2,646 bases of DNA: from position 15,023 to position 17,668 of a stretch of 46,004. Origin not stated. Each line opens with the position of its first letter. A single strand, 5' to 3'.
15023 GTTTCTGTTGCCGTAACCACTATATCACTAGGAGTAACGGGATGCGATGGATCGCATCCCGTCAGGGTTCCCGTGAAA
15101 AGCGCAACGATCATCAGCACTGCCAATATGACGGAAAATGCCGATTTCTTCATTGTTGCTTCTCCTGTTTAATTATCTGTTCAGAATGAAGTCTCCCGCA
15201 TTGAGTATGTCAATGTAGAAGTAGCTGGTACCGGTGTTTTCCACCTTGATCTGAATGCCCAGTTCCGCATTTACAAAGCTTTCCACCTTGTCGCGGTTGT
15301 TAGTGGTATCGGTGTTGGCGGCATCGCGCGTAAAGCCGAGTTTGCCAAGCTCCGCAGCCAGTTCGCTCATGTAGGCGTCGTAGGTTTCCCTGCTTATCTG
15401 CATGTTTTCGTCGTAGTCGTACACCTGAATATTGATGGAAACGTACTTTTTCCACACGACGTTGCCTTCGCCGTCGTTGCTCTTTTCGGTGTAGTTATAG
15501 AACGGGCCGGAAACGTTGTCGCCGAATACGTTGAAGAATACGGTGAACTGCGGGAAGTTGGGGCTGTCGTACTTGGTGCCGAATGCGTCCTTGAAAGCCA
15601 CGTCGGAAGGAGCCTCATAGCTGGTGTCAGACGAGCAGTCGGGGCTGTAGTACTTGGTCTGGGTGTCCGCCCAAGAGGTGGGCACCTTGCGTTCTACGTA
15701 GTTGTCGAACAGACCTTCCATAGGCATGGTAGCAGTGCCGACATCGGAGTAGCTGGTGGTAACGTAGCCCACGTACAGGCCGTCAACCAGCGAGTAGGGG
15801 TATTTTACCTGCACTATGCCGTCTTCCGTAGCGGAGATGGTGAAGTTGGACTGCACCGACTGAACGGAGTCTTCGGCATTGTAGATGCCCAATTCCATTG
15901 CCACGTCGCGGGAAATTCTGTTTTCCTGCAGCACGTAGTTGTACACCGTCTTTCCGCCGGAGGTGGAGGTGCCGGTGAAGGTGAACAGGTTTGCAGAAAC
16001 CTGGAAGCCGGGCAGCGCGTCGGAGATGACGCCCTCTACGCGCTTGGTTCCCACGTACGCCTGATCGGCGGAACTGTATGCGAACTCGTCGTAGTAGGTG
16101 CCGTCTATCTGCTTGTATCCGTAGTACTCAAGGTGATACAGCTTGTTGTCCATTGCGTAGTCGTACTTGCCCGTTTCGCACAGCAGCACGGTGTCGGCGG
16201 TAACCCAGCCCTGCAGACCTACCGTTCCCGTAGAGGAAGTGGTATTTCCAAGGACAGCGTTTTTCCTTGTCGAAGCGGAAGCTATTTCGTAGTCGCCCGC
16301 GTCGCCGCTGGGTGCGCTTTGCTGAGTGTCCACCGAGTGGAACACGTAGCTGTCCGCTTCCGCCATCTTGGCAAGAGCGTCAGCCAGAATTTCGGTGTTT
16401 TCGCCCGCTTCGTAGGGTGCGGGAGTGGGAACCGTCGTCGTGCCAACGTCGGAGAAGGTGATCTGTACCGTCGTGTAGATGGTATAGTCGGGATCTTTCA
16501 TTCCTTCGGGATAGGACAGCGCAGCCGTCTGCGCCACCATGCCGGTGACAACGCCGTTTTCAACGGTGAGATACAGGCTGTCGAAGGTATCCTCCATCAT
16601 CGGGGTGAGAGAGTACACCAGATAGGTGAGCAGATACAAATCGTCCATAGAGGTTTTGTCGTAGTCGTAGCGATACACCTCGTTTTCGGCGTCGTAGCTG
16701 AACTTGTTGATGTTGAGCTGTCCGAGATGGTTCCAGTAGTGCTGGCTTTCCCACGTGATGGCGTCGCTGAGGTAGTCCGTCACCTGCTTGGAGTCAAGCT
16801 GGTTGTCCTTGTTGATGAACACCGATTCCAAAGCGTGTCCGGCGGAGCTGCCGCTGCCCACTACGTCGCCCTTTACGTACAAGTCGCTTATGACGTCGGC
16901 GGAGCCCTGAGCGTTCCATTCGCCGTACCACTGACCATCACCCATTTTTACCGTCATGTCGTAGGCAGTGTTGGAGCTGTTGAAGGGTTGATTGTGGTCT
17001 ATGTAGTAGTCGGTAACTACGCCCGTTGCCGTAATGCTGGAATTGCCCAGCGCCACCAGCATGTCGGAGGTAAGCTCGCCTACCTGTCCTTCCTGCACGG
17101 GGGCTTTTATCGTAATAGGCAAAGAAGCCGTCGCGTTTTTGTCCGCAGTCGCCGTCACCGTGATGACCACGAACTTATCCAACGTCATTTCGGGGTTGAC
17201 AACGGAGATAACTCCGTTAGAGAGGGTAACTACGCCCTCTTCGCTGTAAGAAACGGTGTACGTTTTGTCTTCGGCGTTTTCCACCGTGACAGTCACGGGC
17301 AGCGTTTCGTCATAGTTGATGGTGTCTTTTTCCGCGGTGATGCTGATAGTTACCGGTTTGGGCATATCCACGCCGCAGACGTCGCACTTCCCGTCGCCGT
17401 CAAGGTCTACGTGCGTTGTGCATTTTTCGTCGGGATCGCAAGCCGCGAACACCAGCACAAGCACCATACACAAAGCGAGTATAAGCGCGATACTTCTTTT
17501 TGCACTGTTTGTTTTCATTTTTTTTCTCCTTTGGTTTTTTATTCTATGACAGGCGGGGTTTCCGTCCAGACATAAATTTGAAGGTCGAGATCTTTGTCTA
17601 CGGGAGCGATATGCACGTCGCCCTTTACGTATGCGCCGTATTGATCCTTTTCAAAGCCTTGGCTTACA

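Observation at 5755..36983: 31-kb, 13-gene single-strand operon fusing an Opp-type peptide importer to a giant S8 protease and six orphan lipoproteins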

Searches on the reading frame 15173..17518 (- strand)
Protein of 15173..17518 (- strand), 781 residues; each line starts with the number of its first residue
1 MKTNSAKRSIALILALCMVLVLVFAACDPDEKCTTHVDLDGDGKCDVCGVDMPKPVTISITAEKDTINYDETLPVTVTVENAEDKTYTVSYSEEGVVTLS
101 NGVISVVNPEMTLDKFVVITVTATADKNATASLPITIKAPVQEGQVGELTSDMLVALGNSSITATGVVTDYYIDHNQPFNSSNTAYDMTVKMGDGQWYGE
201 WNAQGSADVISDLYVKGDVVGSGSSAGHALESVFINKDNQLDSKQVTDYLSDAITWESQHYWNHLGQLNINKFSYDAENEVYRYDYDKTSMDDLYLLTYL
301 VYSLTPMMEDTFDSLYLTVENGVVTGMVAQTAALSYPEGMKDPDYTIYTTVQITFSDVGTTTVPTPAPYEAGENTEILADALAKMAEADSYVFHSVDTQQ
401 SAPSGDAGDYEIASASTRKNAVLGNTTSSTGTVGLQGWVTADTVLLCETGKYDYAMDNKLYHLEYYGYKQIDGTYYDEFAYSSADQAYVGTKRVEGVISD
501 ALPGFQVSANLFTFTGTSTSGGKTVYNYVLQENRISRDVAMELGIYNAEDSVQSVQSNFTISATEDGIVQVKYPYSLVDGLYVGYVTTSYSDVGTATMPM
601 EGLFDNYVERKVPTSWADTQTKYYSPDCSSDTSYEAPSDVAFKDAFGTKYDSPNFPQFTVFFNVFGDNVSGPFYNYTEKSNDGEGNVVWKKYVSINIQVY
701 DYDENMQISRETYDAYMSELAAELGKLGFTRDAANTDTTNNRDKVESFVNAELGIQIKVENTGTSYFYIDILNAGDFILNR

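Call 5: search_protein_families(library=pfam, proteins=[window:15173-17518:-], max_evalue=0.01)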
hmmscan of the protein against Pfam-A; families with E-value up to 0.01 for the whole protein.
window:15173-17518:- (781 aa): 0 families

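Call 14: find_encoding_contigs(protein=window:15173-17518:-, flank=10000, max_places=6)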
Protein window:15173-17518:- (781 aa): no gene with exactly this product is on record in the collection.

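Call 17: find_homologous_proteins(query=window:15173-17518:-, max_evalue=0.001)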
Query window:15173-17518:- (781 aa): 101 proteins with E <= 0.001 among 8000 candidates.
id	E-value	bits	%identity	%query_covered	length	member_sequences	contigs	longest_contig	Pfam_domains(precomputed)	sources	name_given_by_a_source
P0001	0.0e+0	1713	98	100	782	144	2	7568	-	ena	-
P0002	0.0e+0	1054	61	100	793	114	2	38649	-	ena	-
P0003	9.2e-291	985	56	100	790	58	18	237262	-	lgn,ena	-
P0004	1.4e-259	882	51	96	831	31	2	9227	-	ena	-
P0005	2.4e-244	831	50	100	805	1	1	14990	-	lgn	-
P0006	6.4e-238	810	51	97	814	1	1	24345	-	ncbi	-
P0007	1.4e-234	799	49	99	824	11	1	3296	-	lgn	-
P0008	1.0e-230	786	48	99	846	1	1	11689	-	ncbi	-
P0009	5.0e-189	648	47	94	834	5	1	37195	PF09479.17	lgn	-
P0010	7.0e-188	645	46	93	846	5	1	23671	PF09479.17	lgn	-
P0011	9.5e-186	638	44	99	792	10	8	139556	-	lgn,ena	-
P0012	9.6e-182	624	44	93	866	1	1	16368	PF16820.12,PF13927.13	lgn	-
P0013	1.2e-181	624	45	93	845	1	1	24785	PF09479.17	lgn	-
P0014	2.7e-180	620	45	93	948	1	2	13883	PF07679.23,PF13927.13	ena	-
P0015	8.8e-180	618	44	93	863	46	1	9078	PF07679.23,PF13927.13,PF02368.25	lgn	-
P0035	3.2e-163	563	41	93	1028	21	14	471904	PF20578.5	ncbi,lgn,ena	-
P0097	5.0e-89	318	33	100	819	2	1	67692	-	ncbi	-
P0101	3.0e-54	203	30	92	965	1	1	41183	-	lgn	-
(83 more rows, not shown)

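Call 18: find_encoding_contigs(protein=P0003, flank=10000, max_places=2)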
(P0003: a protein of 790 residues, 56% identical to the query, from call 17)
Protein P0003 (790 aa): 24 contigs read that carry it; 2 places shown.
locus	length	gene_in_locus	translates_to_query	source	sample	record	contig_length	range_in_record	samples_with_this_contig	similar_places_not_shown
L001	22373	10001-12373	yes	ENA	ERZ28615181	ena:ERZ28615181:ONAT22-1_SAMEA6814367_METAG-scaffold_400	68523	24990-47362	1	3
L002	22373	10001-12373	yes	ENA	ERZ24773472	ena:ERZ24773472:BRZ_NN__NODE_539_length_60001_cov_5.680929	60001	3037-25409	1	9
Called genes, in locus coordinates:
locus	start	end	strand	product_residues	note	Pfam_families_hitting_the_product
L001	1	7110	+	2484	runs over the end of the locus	PF00082:Peptidase_S8, PF02225:PA, PF06280:fn3_5, PF02368:Big_2, PF13306:LRR_5, PF13855:LRR_8 (faint), PF23952:LRR_EndoS (faint), PF13306:LRR_5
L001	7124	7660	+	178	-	-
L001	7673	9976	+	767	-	-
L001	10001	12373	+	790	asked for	-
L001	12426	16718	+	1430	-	-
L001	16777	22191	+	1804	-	PF09479:Flg_new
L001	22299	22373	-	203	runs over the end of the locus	PF05239:PRC (faint)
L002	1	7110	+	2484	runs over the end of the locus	PF00082:Peptidase_S8, PF02225:PA, PF06280:fn3_5, PF02368:Big_2, PF13306:LRR_5, PF13855:LRR_8 (faint), PF23952:LRR_EndoS (faint), PF13306:LRR_5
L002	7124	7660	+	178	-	-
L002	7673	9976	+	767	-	-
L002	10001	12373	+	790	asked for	-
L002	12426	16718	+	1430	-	-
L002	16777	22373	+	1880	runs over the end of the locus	PF09479:Flg_new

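Call 19: find_encoding_contigs(protein=P0035, flank=10000, max_places=2)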
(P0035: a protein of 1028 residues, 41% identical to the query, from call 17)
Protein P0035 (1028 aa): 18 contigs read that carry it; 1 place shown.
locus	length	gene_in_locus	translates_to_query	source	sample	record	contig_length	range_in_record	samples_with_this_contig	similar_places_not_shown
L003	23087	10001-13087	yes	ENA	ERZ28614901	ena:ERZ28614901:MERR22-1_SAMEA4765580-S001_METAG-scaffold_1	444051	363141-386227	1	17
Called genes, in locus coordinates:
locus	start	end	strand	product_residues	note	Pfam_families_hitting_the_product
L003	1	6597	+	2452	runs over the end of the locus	PF00082:Peptidase_S8, PF02225:PA, PF06280:fn3_5, PF26918:Ig_Eae (faint), PF02368:Big_2, PF13306:LRR_5, PF13855:LRR_8 (faint), PF13306:LRR_5, +2 more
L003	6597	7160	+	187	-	-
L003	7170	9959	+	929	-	-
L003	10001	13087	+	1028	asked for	PF20578:aBig_2 (weak)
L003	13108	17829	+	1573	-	PF07523:Big_3 (faint)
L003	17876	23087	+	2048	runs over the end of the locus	PF09479:Flg_new (weak)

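Call 20: find_encoding_contigs(protein=P0097, flank=10000, max_places=2)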
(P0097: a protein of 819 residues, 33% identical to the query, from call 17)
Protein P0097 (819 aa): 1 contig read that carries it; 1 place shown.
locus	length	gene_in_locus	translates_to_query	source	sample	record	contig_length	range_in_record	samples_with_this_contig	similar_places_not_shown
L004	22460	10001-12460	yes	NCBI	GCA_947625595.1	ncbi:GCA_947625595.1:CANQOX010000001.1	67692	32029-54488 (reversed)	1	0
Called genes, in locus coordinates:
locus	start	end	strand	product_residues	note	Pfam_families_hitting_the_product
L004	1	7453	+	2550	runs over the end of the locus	PF00082:Peptidase_S8, PF02225:PA, PF06280:fn3_5 (weak), PF21461:HL_N-beta (faint), PF02368:Big_2 (weak), PF13306:LRR_5, PF13855:LRR_8 (faint), PF13306:LRR_5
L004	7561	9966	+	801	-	-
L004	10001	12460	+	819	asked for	-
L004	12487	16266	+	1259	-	PF07523:Big_3 (faint)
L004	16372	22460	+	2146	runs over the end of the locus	PF09479:Flg_new (faint)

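Call 21: find_encoding_contigs(protein=P0101, flank=10000, max_places=2)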
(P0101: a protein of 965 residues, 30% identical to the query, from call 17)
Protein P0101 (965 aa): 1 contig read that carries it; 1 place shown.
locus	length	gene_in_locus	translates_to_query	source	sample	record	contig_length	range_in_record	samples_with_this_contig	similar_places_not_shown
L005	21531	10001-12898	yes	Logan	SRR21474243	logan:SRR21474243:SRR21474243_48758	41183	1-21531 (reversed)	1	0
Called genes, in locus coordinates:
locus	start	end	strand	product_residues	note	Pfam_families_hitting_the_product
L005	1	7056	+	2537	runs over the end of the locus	PF00082:Peptidase_S8, PF02225:PA, PF02368:Big_2 (faint), PF21461:HL_N-beta (faint), PF12799:LRR_4 (faint), PF13306:LRR_5, PF13855:LRR_8 (faint), PF13306:LRR_5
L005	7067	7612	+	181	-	-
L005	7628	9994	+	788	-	-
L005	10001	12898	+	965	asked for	-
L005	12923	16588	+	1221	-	PF07523:Big_3 (faint)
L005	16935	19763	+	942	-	-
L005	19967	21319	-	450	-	PF13173:AAA_14, PF13635:DUF4143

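Call 50: search_solved_structures(query=A2, max_evalue=0.01)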
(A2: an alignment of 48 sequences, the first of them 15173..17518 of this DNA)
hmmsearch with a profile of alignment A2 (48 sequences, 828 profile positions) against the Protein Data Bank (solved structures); distinct sequences matched with E-value up to 0.01: 2.
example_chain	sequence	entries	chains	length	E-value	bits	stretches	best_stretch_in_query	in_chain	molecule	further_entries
7quz_AAA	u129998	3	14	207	4.8e-05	25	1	84-174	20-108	Beta-1,3-glucanase bglH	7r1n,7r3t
8hqz_p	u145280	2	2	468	0.00016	23.3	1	88-174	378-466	Tail tube protein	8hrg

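Call 54: predict_structure(alignment_id=A2)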
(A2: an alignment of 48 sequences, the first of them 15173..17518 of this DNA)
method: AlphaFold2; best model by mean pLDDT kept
length: 781 residues; sequences in the alignment: 48
mean_pLDDT: 88.8   pTM: 0.73
mean pLDDT of the five models: 88.8, 88.5, 87.4, 86.8, 85.3
residues with pLDDT >= 90: 514; 70-90: 216; 50-70: 28; < 50: 23
segments of 3 or more residues with pLDDT < 50: 1-3, 25-31, 409-421
pLDDT, mean of each block of 10 residues (from residue 1): 56 77 49 64 76 85 89 91 90 89 87 87 91 89 83 93 97 90 95 96 87 92 78 96 90 89 94 90 95 95 93 96 94 87 91 97 94 96 96 94 57 40 78 94 95 77 94 94 91 92 95 95 94 92 93 89 95 89 92 94 91 92 92 93 95 94 92 92 89 94 87 95 97 91 91 96 94 92 65
secondary structure, 60 per line:
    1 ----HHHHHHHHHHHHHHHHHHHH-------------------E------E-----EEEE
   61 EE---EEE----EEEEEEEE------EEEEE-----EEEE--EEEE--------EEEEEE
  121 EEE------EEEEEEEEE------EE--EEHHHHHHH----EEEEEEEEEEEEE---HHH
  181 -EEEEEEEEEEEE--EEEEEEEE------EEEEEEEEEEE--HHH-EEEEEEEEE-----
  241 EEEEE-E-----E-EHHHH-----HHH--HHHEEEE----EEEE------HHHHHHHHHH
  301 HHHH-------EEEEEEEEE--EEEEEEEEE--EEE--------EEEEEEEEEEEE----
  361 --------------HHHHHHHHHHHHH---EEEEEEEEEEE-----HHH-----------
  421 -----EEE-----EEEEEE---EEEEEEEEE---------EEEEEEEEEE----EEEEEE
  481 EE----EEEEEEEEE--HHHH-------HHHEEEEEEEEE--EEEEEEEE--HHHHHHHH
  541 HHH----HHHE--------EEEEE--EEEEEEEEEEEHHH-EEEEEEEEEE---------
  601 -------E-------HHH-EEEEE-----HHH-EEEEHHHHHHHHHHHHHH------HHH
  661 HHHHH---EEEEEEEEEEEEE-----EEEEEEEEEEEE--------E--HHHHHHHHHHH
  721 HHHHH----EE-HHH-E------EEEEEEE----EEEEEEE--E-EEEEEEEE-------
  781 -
elements in order (helices of 4 or more, strands of 3 or more residues): H5-24 E57-62 E66-68 E73-80 E87-91 E97-100 E103-106 E115-123 E130-138 H151-157 E162-174 E182-193 E196-203 E210-220 E227-235 E241-245 H256-259 E273-276 E281-284 H291-304 E312-320 E323-331 E334-336 E345-356 H375-387 E391-401 E426-428 E434-439 E443-451 E461-470 E475-482 E487-495 H498-501 E512-520 E523-530 H533-543 E560-564 E567-577 E582-591 E620-624 E634-637 H638-651 H658-665 E669-681 E687-698 H710-725 E744-750 E755-761 E766-773

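Call 58: fold_search(model_id=the predicted structure, library=pdb)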
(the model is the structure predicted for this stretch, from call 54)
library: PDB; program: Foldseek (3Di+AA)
matches with E <= 10: 1043; with E <= 0.001: 21
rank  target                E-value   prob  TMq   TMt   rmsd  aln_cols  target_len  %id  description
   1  4qa8                  2.0e-05  1.00  0.16  0.50   8.1       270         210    9  Crystal structure of LprF from Mycobacterium bovis (released 2014-10-22)
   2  3mh9_A                5.6e-05  1.00  0.17  0.52  10.5       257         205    9  Crystal structure of LprG mutant V91W from Mycobacterium tuberculosis (released 2010-09-01)
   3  3mh8_A                6.9e-05  1.00  0.16  0.51   8.0       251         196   10  Crystal structure of LprG from Mycobacterium tuberculosis (released 2010-09-01)
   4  3mh9_C                8.0e-05  1.00  0.17  0.52   8.9       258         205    9  Crystal structure of LprG mutant V91W from Mycobacterium tuberculosis (released 2010-09-01)
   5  3hol                  8.0e-05  0.33  0.08  0.11  26.6       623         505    9  The Structure of Intact Ap-TbpB (N and C lobes) (released 2009-10-06)
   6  3mha_B                8.9e-05  1.00  0.17  0.54   8.0       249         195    9  Crystal structure of LprG from Mycobacterium tuberculosis bound to PIM (released 2010-09-01)
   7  3mha_A                1.2e-04  1.00  0.16  0.49   7.8       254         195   10  Crystal structure of LprG from Mycobacterium tuberculosis bound to PIM (released 2010-09-01)
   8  3pqu_A                1.2e-04  0.41  0.08  0.10  26.6       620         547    8  The crystal structures of porcine pathogen AsH57_TbpB (released 2011-02-02)
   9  4o4u_B                1.3e-04  0.38  0.08  0.11  26.3       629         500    9  Crystal structure of the vaccine antigen Transferrin Binding Protein B (TbpB) mutant Trp-176-Ala from Haemophilus para (released 2015-01-14)
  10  3mh8_B                1.5e-04  1.00  0.16  0.54   7.5       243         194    9  Crystal structure of LprG from Mycobacterium tuberculosis (released 2010-09-01)
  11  3pqu_B                1.7e-04  0.38  0.09  0.11  26.2       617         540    8  The crystal structures of porcine pathogen AsH57_TbpB (released 2011-02-02)
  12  4o4u_A                3.1e-04  0.54  0.09  0.12  24.1       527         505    9  Crystal structure of the vaccine antigen Transferrin Binding Protein B (TbpB) mutant Trp-176-Ala from Haemophilus para (released 2015-01-14)
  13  3m4w_A                3.3e-04  1.00  0.16  0.37  16.3       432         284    6  Structural basis for the negative regulation of bacterial stress response by RseB (released 2010-05-05)
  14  9dc4_B                3.3e-04  0.38  0.09  0.12  26.8       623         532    7  Transferrin Binding Protein A in complex with transferrin binding protein B, transferrin and globular domain of TonB (released 2026-03-04)
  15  7jrd_A                3.6e-04  0.33  0.09  0.11  25.7       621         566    7  The crystal structure of lactoferrin binding protein B (LbpB) from Neisseria meningitidis in complex with human lactof (released 2021-10-13)
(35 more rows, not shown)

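Call 78: search_protein_representatives(alignment_id=A2)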
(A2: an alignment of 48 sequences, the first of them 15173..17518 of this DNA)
Query: 48 sequences, 828 profile positions. Proteins with E-value up to 0.001 (for the whole library): 5873; up to 1e-10: 1268; up to 1e-30: 182. The best 150 are listed.
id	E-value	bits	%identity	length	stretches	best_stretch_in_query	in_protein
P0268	0.0e+00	1170.5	-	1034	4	85-828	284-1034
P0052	0.0e+00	1062.9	-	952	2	93-826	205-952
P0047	0.0e+00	1054.4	-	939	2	77-826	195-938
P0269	0.0e+00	1050.7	-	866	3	88-828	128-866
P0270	0.0e+00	1046.2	-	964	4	92-828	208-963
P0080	0.0e+00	1045.3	-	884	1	3-826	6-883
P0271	0.0e+00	1036.3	-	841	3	89-819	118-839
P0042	0.0e+00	1035.9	-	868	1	6-825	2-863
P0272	0.0e+00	1018.5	-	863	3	83-828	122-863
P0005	0.0e+00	1015.6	-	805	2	72-828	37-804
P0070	0.0e+00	1011.3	-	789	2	89-828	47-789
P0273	9.4e-298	1006.5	-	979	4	86-826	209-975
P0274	1.0e-296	1003.1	-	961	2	86-828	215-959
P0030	3.0e-292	988.3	-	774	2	80-828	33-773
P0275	2.2e-289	978.8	-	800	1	27-827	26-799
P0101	2.9e-207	707.2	-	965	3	63-826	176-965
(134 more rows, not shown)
